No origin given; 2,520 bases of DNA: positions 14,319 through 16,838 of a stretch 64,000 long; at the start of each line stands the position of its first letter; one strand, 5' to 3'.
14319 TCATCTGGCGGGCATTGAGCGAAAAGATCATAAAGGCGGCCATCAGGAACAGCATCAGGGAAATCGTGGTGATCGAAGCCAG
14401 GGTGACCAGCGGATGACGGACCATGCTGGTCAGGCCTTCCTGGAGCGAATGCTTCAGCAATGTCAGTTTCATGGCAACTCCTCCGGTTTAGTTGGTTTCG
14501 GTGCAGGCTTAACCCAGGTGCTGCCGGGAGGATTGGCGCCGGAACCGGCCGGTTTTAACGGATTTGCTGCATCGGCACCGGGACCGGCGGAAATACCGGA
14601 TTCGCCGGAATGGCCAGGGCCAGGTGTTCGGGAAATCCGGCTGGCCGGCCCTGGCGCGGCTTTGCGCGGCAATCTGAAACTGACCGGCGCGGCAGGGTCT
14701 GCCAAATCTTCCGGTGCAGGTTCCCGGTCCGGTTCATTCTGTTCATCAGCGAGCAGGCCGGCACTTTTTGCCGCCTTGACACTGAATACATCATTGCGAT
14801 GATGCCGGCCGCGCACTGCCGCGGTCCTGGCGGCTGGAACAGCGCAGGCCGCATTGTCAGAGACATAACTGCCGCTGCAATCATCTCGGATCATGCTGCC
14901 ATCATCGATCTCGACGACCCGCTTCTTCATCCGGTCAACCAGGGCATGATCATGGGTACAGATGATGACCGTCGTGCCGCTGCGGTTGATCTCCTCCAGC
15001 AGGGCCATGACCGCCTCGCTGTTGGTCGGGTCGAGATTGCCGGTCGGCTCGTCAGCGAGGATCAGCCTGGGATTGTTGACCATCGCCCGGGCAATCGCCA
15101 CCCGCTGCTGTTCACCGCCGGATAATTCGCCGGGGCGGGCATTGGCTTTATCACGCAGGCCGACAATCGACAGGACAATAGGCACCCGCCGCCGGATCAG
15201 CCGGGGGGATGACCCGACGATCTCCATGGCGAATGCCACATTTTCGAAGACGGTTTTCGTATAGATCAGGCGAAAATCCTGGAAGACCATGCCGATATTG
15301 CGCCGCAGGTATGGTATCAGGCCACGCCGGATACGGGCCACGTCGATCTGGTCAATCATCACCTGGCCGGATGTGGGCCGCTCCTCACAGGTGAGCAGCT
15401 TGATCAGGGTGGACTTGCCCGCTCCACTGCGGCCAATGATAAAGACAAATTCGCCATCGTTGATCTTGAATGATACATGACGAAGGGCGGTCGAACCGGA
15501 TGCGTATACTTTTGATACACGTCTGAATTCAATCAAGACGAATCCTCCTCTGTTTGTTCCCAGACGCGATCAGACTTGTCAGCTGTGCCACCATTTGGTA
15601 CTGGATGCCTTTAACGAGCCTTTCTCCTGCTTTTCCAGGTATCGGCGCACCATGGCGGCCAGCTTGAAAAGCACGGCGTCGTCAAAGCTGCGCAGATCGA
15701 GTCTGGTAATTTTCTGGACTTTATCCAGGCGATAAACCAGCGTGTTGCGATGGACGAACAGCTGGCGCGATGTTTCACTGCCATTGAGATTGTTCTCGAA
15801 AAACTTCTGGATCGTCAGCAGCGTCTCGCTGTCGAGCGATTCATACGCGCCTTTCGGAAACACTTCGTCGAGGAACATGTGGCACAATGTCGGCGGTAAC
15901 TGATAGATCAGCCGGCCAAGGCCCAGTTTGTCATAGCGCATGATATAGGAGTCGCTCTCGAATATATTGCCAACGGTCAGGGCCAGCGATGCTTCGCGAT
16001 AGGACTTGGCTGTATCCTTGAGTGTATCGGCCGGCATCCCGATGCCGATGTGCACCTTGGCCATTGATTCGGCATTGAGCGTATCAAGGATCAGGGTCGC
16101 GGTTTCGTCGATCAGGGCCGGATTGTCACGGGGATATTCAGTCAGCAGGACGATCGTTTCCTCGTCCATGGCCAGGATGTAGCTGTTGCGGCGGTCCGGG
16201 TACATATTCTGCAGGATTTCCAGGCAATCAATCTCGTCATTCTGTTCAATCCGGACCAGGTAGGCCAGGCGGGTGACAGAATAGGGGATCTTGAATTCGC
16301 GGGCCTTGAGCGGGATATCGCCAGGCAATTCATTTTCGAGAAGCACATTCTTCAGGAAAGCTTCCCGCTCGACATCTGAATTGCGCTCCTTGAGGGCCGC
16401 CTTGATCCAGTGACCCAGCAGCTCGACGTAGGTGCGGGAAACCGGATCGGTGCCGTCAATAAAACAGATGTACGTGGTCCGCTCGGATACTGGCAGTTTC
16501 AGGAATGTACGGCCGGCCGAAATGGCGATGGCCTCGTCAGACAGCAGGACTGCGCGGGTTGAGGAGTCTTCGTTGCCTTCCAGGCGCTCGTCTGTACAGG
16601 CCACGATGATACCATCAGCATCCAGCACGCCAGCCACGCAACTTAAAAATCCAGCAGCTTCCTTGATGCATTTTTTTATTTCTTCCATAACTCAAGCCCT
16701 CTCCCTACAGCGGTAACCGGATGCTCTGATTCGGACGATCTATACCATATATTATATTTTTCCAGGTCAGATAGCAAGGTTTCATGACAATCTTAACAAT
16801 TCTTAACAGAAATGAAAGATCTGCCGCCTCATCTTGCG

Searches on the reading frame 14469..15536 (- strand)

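Call 66: search_protein_families(library=pfam, proteins=[window:14469-15536:-])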
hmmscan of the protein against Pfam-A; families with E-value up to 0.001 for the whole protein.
window:14469-15536:- (355 aa): 5 families
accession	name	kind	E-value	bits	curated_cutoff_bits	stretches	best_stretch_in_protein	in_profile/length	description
PF00005.33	ABC_tran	-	2.2e-36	125.9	25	1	18-165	1-136/137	ABC transporter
PF13304.12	AAA_21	-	1.8e-07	32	27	0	132-201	232-304/304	AAA domain, putative AbiEii toxin, Type IV TA system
PF02463.25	SMC_N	-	1.5e-06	28.3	40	1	134-205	133-207/220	RecF/RecN/SMC N terminal domain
PF03193.22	RsgA_GTPase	-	0.00026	21.3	30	1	15-55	94-133/174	RsgA GTPase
PF13555.12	AAA_29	-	0.00057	20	27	0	22-48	16-46/61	P-loop containing region of AAA domain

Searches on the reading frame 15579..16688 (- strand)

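Call 66: search_protein_families(library=pfam, proteins=[window:15579-16688:-])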
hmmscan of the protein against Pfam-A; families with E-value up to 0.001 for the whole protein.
window:15579-16688:- (369 aa): 2 families
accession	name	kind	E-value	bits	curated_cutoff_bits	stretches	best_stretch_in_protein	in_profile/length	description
PF13556.12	HTH_30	-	4.6e-17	62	27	1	291-345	3-57/59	PucR C-terminal helix-turn-helix domain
PF17853.6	GGDEF_2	-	1.4e-12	48.3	24.5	1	124-239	7-116/116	GGDEF-like domain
